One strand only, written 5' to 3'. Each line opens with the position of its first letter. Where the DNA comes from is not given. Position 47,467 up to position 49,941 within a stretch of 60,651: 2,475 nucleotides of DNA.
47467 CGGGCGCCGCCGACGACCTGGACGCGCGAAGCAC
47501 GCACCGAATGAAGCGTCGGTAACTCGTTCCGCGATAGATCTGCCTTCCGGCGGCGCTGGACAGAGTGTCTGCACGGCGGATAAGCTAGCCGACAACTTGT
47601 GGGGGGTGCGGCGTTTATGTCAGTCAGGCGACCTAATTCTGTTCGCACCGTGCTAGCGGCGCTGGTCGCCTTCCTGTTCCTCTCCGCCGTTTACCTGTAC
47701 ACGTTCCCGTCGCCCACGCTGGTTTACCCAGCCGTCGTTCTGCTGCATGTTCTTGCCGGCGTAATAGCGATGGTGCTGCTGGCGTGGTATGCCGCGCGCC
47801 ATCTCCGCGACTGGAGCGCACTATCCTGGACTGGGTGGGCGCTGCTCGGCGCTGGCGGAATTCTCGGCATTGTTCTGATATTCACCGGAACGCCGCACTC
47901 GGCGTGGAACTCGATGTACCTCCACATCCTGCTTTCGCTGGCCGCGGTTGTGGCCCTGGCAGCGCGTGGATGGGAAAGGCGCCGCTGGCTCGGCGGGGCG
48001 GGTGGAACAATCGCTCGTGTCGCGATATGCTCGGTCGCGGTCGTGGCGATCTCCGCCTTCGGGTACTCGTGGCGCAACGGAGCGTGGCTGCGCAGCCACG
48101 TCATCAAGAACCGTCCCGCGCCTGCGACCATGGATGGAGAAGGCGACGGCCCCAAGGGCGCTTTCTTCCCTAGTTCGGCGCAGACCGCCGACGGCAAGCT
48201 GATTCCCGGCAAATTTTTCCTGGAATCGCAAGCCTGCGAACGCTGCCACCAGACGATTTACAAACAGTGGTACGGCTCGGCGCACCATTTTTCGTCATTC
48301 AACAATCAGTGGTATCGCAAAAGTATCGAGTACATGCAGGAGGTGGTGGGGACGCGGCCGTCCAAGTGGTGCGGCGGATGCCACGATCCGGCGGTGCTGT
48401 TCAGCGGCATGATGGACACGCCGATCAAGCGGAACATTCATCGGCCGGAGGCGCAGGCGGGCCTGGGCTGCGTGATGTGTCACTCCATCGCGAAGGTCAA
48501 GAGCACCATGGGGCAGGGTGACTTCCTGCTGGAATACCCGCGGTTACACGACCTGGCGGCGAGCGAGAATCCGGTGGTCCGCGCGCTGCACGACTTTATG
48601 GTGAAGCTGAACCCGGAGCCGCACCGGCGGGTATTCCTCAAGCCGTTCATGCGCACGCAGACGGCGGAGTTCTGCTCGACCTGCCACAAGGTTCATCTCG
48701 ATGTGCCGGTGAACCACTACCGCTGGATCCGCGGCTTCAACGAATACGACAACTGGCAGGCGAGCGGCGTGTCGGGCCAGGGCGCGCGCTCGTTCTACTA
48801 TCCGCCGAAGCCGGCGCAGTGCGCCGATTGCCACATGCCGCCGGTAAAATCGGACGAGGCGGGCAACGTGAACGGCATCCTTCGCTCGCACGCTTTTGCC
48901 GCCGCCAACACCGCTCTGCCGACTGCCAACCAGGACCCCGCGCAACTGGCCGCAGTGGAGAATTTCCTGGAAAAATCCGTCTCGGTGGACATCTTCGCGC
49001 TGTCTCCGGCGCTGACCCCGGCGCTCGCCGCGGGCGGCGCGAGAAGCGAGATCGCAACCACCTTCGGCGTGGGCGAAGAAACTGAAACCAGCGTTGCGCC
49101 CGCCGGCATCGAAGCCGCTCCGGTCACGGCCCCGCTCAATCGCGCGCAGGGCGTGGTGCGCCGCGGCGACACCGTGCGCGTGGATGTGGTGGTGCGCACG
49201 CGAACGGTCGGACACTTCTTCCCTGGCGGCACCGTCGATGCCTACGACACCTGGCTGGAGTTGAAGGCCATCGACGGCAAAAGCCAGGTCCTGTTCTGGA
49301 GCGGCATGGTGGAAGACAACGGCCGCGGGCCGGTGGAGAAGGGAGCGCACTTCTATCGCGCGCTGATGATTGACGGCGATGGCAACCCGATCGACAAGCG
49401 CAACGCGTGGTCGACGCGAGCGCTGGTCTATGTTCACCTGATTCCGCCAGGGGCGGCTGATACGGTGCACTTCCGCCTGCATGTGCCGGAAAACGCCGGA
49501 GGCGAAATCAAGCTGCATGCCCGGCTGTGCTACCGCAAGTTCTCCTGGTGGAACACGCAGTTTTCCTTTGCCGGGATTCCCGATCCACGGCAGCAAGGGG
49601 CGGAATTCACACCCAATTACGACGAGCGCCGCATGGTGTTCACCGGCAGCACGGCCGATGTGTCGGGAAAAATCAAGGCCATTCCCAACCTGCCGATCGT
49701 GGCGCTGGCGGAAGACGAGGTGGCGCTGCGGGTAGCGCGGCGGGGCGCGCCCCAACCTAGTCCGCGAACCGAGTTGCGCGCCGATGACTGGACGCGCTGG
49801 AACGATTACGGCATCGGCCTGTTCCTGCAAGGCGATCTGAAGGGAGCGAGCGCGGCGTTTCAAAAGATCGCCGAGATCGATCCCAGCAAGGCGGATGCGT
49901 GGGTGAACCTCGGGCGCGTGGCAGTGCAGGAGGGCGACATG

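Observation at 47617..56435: Five-gene coupled operon: membrane-anchored 5xCxxCH cytochrome-TPR, CRTAC1/UnbV propeller, 1156-aa TPR/FG-GAP/UnbV giant and a split DMT transporter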

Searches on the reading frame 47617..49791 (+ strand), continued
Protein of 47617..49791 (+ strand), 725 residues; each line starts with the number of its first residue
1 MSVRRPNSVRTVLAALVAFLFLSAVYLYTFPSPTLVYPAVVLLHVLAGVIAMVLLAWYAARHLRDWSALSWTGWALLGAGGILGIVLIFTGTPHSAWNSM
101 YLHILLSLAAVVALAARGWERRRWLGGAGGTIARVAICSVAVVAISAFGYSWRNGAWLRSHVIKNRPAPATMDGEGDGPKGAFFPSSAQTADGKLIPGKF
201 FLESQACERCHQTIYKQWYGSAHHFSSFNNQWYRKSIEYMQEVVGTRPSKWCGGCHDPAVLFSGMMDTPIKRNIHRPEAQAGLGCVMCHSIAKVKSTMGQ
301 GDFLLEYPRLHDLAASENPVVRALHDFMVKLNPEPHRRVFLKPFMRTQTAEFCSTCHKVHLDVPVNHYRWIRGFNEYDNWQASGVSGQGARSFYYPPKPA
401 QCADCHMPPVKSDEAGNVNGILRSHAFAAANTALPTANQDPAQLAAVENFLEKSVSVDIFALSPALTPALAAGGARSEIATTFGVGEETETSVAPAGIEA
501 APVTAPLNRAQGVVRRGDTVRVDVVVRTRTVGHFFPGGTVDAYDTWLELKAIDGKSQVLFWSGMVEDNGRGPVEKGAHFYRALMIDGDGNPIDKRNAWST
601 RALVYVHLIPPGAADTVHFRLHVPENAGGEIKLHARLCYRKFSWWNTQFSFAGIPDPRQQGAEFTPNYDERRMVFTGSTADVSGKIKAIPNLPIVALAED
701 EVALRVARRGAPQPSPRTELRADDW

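Call 60: find_encoding_contigs(protein=P0392, flank=8000, max_places=1)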
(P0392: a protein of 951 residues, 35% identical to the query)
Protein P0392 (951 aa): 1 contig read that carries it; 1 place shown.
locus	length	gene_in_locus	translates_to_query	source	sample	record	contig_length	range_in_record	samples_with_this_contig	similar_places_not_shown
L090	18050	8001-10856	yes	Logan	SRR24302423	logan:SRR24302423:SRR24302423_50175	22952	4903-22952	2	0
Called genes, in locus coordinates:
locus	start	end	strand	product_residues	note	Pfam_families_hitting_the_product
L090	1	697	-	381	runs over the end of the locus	PF25852:DUF6242_C (faint), PF13088:BNR_2, PF15902:Sortilin-Vps10 (weak), PF02012:BNR (faint), PF13859:BNR_3 (faint)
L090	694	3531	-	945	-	PF00884:Sulfatase, PF01663:Phosphodiest (faint), PF11415:Toxin_37 (faint), PF02995:DUF229 (faint), PF16347:SGSH_C, PF00884:Sulfatase, PF16347:SGSH_C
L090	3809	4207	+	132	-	PF03965:Penicillinase_R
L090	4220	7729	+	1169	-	PF05569:Peptidase_M56, PF22904:NOMO1-like_2nd (faint), PF13715:CarbopepD_reg_2 (faint), PF20598:DUF6795 (faint), PF13620:CarboxypepD_reg (weak)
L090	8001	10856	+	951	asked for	PF07719:TPR_2 (faint), PF13435:Cytochrome_C554 (weak), PF13432:TPR_16 (weak), PF14559:TPR_19, PF23914:TPR_CcmH_CycH, PF14559:TPR_19 (weak), PF13432:TPR_16 (weak), PF13414:TPR_11 (weak), +9 more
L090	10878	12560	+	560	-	PF01839:FG-GAP (faint), PF13517:FG-GAP_3, PF07593:UnbV_ASPIC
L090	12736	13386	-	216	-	PF02353:CMAS (weak), PF06325:PrmA (weak), PF13847:Methyltransf_31 (weak), PF13649:Methyltransf_25 (weak)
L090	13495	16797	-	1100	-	PF07691:PA14, PF27149:YdjY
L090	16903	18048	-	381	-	?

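Call 74: search_protein_families(library=ncbifam, proteins=[L087:16143-17189:+, L088:17007-18020:+], max_evalue=0.00001)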
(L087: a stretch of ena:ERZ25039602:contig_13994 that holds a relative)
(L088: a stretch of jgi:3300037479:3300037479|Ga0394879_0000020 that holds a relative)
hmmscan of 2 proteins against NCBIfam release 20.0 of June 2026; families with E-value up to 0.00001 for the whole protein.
L087:16143-17189:+ (348 aa): 9 families
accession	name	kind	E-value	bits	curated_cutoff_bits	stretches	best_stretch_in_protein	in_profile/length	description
NF009803.0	PRK13287.1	equivalog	1.8e-29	102.5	406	1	8-280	16-267/333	formamidase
NF009802.0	PRK13286.1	equivalog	6.7e-22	77.9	427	1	8-283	15-271/345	aliphatic amidase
NF040852.1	nitrile_Arch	equivalog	5.7e-21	74.8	500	1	43-281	29-246/262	nitrilase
NF033621.1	de_GSH_amidase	exception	7.3e-17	61.6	355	1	17-280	7-245/260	deaminated glutathione amidase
TIGR03381.1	agmatine_aguB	equivalog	9.1e-14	51.4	410.25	1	24-281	14-264/279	N-carbamoylputrescine amidase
TIGR00546.1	lnt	equivalog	3e-12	46.4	132.9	1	6-231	160-386/395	apolipoprotein N-acyltransferase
NF043013.1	DeGluthAmidYersProt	equivalog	8.7e-12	44.7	500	1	154-257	142-239/278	deaminated glutathione amidase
NF007757.0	PRK10438.1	equivalog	4.6e-09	35.9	249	1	82-279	63-241/256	amidohydrolase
TIGR04048.1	nitrile_sll0784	equivalog_domain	5.9e-06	25.5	502.6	0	29-189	22-179/301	Nit6803 family nitrilase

L088:17007-18020:+ (337 aa): 11 families
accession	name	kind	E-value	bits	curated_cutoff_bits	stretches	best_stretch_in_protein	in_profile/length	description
NF009803.0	PRK13287.1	equivalog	3.6e-33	114.7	406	1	9-277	17-264/333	formamidase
NF009802.0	PRK13286.1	equivalog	1e-23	83.9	427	1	9-299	16-287/345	aliphatic amidase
NF040852.1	nitrile_Arch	equivalog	1.6e-22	79.9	500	1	47-280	33-245/262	nitrilase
NF033621.1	de_GSH_amidase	exception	9.4e-20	71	355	1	22-280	11-245/260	deaminated glutathione amidase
TIGR03381.1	agmatine_aguB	equivalog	1.4e-16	60.6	410.25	1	49-281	34-264/279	N-carbamoylputrescine amidase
NF043013.1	DeGluthAmidYersProt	equivalog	6.7e-16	58.2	500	1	84-259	68-241/278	deaminated glutathione amidase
TIGR00546.1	lnt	equivalog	7.2e-16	58.3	132.9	1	10-231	164-386/395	apolipoprotein N-acyltransferase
NF007757.0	PRK10438.1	equivalog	1.6e-09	37.4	249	1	114-279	91-241/256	amidohydrolase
NF002730.0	PRK02628.1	equivalog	4.6e-07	28.4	473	1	153-291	162-297/677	NAD(+) synthase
TIGR04048.1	nitrile_sll0784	equivalog_domain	7e-06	25.2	502.6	0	26-226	19-214/301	Nit6803 family nitrilase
NF010588.0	PRK13981.1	equivalog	7.6e-06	24.6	479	1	25-258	20-233/546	NAD+ synthase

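Call 77: find_related_loci(query=A6, collection=metagenome_contigs, flank=8000)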
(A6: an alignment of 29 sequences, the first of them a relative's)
Query A6 (934 aa) in metagenome_contigs; peptide patterns used: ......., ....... (x = any residue, [..] = any of these).
600 stretches matched a pattern (row limit reached: there are more); 538 encode a relative of the query (tblastn E <= 1e-3); the best 80 are kept; 80 distinct loci.
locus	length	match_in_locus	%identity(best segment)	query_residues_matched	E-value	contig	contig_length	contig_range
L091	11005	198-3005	58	7-930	0e+0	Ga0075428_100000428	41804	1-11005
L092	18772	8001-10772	58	11-924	0e+0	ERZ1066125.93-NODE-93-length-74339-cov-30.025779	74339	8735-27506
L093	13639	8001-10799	58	2-926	0e+0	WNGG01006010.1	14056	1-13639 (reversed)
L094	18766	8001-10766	57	12-929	0e+0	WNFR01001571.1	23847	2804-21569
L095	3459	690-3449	58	11-919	0e+0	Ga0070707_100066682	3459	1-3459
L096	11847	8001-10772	58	5-917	0e+0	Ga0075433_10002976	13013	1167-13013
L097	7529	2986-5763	57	11-931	0e+0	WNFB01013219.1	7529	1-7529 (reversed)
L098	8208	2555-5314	59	11-919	0e+0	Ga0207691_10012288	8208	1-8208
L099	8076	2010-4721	57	11-917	0e+0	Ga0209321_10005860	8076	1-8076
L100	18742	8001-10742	56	9-927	0e+0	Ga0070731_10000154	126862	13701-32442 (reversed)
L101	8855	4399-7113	59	11-919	0e+0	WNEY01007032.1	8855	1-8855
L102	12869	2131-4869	57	1-919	0e+0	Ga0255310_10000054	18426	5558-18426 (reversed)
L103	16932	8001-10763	56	14-919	0e+0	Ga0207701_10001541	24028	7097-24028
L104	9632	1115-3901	54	3-931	0e+0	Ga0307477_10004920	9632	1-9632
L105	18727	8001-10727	56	12-922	0e+0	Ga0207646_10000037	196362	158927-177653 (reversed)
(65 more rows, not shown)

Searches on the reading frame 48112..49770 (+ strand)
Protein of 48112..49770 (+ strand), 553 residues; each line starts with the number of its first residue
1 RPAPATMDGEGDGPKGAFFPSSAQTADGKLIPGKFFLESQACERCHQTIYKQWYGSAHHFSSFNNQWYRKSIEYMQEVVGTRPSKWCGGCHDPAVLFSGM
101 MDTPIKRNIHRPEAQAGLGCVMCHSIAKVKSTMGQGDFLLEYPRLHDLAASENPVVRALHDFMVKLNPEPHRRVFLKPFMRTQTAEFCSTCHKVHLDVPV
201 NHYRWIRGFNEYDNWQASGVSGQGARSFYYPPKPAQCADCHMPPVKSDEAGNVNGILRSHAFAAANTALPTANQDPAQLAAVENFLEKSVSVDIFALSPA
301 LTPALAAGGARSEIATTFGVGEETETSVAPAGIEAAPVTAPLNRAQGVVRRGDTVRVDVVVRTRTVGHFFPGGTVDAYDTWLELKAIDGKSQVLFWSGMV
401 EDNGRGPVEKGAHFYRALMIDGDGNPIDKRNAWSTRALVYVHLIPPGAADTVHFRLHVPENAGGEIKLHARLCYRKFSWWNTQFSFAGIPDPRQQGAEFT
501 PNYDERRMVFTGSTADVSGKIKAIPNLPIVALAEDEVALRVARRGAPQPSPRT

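Call 65: search_solved_structures(query=window:48112-49770:+, max_evalue=10, show_alignments=2)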
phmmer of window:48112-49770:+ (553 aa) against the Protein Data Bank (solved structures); distinct sequences matched with E-value up to 10: 4.
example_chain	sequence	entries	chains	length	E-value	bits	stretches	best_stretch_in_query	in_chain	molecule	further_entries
5ze8_A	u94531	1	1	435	0.00034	22.4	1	37-129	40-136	cytochrome c552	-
7qrc_B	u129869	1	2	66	0.29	12.7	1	151-205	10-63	Peroxin-14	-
6zfw_A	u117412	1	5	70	0.36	12.4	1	152-205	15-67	Peroxin-14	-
6fwx_A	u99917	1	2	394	0.39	12.3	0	303-362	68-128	Titin,Titin,Titin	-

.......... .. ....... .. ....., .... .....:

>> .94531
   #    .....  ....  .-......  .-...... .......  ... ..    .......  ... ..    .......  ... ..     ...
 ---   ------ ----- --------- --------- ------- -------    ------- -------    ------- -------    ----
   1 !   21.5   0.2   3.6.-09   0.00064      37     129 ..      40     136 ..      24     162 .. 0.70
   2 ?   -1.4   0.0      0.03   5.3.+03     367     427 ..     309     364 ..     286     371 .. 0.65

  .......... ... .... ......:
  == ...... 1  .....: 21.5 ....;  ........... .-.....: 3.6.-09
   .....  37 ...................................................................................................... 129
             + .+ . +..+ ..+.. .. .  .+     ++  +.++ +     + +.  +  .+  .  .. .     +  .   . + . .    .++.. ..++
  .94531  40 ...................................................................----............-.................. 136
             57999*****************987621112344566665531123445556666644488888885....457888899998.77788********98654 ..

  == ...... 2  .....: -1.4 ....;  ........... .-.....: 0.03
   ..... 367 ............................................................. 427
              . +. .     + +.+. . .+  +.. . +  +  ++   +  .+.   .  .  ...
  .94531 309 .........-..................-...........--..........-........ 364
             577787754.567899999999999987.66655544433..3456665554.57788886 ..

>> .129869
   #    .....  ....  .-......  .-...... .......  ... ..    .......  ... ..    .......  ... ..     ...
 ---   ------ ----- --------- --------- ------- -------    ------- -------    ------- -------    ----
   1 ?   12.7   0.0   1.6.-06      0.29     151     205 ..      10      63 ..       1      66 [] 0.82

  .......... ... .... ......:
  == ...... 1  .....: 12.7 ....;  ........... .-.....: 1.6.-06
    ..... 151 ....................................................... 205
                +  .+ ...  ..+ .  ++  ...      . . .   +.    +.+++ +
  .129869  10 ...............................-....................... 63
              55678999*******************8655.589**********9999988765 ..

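Call 67: search_solved_structures(query=A4, max_evalue=1, show_alignments=1)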
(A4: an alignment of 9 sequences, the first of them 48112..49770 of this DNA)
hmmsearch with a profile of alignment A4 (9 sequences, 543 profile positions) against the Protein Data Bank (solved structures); distinct sequences matched with E-value up to 1: 2.
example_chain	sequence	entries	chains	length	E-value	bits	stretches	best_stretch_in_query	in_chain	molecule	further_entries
5ze8_A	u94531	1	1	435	4.9e-08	35.3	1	34-145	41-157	cytochrome c552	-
9l08_A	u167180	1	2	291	0.0053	18.7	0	134-196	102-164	Covalently Connected Cytochrome c555 trimer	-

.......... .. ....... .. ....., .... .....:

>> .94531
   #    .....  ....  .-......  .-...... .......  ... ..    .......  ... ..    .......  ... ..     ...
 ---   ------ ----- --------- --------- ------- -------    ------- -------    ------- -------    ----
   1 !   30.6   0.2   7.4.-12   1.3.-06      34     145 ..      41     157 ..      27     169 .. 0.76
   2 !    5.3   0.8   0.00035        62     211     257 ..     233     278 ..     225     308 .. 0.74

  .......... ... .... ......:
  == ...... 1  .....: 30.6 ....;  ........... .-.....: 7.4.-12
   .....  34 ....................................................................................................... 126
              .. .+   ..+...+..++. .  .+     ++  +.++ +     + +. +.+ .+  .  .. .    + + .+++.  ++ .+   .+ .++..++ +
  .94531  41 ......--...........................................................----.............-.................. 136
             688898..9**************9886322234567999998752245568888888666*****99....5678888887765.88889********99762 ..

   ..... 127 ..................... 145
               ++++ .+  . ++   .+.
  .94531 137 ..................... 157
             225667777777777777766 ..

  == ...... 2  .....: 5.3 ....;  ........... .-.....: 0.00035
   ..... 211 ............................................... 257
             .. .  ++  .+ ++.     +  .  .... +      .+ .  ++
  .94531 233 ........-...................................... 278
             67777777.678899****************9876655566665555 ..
